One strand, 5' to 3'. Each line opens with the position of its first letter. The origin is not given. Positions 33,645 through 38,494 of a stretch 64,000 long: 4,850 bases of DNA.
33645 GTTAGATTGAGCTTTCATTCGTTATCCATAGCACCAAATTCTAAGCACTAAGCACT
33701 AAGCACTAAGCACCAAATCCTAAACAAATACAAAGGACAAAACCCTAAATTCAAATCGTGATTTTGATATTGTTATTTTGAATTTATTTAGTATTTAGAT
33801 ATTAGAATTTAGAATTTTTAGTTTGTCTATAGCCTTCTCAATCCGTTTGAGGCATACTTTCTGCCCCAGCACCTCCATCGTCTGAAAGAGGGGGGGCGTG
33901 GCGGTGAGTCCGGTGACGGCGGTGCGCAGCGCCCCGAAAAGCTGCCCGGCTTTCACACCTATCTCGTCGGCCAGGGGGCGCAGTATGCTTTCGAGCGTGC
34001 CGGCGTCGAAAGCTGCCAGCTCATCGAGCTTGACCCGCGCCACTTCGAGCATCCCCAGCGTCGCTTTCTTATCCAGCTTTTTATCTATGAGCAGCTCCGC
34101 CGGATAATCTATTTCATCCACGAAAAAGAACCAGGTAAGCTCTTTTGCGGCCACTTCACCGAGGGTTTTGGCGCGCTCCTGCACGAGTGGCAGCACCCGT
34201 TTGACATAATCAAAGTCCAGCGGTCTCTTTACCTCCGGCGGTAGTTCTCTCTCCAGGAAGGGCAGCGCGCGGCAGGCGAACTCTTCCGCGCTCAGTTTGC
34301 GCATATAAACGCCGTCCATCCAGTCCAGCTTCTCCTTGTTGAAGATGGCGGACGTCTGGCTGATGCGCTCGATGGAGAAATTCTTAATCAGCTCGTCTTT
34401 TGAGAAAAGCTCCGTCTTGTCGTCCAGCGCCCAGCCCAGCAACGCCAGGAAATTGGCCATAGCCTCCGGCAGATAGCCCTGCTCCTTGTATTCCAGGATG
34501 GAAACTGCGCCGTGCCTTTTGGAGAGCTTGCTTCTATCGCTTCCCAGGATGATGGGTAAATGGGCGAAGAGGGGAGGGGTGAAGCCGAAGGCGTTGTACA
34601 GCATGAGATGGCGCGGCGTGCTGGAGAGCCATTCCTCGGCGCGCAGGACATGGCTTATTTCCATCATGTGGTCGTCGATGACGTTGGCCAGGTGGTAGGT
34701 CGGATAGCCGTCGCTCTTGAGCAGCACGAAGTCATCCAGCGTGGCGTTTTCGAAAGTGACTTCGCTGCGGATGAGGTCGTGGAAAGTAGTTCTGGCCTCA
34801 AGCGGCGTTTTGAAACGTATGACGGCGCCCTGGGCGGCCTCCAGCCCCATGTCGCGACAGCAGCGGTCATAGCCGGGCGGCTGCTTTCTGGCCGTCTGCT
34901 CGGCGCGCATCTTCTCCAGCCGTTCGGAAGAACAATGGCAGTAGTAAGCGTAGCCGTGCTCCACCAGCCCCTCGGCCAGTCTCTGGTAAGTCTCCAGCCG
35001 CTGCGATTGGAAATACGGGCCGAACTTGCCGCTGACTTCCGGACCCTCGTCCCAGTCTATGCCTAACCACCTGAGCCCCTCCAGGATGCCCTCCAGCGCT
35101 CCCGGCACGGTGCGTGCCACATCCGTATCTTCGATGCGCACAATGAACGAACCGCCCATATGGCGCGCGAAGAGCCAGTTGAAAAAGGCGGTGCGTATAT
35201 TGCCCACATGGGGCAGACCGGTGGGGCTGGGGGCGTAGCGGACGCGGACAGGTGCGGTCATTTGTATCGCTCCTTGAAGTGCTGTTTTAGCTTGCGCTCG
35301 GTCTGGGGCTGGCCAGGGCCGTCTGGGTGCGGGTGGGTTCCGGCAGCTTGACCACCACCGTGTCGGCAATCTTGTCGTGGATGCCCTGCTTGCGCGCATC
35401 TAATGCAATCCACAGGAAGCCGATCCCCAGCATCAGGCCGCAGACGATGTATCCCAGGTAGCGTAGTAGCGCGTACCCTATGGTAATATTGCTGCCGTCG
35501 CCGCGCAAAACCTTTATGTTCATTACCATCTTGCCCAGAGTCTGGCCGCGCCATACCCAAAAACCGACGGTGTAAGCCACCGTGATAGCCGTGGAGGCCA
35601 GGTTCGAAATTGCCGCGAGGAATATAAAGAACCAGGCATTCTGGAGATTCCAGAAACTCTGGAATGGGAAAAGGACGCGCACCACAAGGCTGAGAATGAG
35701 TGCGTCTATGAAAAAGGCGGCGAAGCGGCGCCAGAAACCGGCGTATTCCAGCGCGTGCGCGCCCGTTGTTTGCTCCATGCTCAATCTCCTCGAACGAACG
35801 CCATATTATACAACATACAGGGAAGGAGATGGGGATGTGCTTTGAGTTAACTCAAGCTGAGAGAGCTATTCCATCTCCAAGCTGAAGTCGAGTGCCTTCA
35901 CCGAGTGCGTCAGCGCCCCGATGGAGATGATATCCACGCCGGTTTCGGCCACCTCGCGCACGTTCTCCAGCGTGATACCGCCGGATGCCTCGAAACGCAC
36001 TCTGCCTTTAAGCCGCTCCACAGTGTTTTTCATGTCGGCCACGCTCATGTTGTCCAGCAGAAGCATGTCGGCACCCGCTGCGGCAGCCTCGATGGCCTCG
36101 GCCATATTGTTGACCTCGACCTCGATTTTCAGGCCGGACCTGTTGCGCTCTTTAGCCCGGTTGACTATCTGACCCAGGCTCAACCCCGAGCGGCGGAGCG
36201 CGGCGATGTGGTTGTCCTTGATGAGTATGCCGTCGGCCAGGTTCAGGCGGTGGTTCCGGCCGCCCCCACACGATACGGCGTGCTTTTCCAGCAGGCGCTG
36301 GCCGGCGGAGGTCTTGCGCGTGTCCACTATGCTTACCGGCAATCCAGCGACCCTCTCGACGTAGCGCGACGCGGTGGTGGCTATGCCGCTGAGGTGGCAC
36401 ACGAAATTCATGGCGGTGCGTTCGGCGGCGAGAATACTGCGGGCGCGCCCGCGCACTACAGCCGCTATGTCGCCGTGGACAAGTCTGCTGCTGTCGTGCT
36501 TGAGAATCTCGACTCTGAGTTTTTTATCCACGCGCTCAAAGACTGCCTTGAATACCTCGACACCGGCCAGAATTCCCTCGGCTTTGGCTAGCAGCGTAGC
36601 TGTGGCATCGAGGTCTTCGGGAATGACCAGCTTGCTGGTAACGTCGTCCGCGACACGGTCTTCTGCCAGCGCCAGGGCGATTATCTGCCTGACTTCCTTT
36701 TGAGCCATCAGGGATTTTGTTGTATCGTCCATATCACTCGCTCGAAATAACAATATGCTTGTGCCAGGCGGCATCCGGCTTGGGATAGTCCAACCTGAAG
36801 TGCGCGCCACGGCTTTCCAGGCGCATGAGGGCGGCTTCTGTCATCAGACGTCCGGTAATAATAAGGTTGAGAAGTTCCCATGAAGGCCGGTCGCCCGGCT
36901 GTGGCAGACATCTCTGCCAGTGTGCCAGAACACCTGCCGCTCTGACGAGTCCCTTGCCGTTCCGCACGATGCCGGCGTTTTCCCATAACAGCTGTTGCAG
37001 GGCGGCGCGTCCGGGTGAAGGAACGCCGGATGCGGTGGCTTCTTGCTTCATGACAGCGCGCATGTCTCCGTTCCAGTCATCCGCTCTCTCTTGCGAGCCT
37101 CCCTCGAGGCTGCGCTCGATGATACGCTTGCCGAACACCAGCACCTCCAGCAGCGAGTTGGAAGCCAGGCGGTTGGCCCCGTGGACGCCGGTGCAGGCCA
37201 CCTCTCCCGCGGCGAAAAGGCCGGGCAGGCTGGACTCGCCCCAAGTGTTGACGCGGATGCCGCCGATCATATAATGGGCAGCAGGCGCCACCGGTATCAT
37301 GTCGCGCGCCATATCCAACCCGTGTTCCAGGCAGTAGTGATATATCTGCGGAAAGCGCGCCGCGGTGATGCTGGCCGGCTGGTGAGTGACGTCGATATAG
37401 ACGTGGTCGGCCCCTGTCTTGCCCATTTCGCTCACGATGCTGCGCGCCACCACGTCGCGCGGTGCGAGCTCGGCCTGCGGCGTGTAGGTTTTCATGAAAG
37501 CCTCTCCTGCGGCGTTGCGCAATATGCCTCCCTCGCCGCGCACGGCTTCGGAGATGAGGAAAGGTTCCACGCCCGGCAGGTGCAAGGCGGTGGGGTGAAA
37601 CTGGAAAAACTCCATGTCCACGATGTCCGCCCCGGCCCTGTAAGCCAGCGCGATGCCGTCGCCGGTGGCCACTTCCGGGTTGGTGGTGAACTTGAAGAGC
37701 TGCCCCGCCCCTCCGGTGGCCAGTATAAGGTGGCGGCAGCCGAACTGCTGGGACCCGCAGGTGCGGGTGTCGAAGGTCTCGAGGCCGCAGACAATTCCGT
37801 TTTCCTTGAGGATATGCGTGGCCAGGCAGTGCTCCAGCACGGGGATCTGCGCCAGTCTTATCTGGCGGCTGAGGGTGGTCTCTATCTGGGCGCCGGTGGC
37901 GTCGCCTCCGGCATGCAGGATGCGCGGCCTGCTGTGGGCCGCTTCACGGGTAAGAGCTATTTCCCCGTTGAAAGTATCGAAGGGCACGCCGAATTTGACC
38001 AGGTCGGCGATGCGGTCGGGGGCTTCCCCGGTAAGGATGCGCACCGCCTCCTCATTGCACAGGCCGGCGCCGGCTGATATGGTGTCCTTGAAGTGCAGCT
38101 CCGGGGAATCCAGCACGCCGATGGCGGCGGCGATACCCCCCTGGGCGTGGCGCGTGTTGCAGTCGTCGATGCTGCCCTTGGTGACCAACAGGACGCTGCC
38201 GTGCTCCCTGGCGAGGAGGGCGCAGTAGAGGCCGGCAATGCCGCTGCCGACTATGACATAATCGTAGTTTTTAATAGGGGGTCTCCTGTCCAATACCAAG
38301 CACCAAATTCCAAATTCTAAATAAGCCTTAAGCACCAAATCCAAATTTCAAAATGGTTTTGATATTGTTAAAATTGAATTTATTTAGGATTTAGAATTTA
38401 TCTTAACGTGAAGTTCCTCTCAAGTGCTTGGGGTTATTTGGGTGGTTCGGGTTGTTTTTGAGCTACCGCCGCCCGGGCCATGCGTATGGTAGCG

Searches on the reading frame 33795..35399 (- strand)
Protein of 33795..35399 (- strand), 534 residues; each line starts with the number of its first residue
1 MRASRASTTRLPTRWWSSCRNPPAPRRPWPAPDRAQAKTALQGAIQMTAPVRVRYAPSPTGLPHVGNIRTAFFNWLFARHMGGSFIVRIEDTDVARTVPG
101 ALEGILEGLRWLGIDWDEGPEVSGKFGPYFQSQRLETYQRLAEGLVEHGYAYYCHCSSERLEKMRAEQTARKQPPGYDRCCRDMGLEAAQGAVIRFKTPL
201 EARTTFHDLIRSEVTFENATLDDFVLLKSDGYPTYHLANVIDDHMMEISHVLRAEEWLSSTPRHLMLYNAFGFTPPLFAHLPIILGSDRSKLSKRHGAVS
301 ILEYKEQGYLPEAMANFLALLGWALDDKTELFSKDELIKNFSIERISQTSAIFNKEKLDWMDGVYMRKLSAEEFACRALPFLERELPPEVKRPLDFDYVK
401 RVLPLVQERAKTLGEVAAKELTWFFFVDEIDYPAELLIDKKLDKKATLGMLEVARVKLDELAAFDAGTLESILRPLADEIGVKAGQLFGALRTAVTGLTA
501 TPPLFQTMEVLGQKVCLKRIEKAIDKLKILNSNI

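Call 60: search_protein_families(library=pfam, proteins=[window:33795-35399:-])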
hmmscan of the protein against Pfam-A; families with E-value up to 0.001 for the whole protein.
window:33795-35399:- (534 aa): 2 families
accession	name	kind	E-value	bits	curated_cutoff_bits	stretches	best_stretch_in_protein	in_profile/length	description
PF00749.27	tRNA-synt_1c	-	2.1e-103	346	23.4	1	51-360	2-314/314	tRNA synthetases class I (E and Q), catalytic domain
PF19269.4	Anticodon_2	-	1.3e-29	103.8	23.6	1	374-524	2-141/141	Anticodon binding domain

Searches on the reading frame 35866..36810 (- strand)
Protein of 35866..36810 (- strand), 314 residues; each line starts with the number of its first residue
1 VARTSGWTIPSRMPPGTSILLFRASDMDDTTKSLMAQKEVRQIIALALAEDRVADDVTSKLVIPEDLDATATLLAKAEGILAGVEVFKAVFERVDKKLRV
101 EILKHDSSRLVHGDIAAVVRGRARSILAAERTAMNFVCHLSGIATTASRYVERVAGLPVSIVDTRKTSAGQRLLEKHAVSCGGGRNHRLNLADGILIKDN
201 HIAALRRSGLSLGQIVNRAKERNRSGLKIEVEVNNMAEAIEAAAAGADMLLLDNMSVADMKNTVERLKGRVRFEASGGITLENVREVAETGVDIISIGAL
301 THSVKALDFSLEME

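Call 60: search_protein_families(library=pfam, proteins=[window:35866-36810:-])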
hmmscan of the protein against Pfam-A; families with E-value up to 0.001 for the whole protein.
window:35866-36810:- (314 aa): 3 families
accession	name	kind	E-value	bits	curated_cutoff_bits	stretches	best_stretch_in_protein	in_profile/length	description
PF01729.25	QRPTase_C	-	4.5e-53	179.9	23.1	1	143-312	1-169/169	Quinolinate phosphoribosyl transferase, C-terminal domain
PF02749.22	QRPTase_N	-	3.6e-19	69.2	27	1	56-141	1-82/82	Quinolinate phosphoribosyl transferase, N-terminal domain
PF02581.23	TMP-TENI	-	0.0006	19.7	27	0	218-297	87-176/180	Thiamine monophosphate synthase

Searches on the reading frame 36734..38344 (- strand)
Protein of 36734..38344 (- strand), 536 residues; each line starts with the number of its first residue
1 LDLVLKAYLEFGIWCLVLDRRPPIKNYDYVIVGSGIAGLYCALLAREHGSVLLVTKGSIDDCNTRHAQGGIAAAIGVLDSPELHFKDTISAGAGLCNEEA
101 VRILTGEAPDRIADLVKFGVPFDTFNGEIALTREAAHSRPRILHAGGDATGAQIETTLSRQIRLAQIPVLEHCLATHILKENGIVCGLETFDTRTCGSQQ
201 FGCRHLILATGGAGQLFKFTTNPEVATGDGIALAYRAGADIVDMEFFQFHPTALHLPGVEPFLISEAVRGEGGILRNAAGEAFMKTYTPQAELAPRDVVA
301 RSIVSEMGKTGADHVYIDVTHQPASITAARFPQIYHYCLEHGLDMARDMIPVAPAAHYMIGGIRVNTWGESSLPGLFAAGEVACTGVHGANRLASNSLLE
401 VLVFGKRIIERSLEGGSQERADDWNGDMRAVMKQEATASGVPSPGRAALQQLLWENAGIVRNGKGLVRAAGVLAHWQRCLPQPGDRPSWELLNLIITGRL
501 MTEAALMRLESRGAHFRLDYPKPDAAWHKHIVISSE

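Call 60: search_protein_families(library=pfam, proteins=[window:36734-38344:-])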
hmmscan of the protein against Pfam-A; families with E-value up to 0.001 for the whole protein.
window:36734-38344:- (536 aa): 5 families
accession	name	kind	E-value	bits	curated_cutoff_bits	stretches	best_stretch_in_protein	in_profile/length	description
PF00890.30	FAD_binding_2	-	3e-89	300.5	20.4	1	28-398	1-414/414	FAD binding domain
PF02910.25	Succ_DH_flav_C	-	8.1e-14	52.1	20.8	1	489-533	55-100/130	Fumarate reductase flavoprotein C-term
PF07992.20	Pyr_redox_2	-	2.2e-08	34.3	26.1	0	27-212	1-109/291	Pyridine nucleotide-disulphide oxidoreductase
PF01266.30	DAO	-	4.2e-08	33.5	27.9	1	28-217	1-209/353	FAD dependent oxidoreductase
PF03486.20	HI0933_like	-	4.6e-07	30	50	0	153-382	110-219/244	HI0933-like protein Rossmann domain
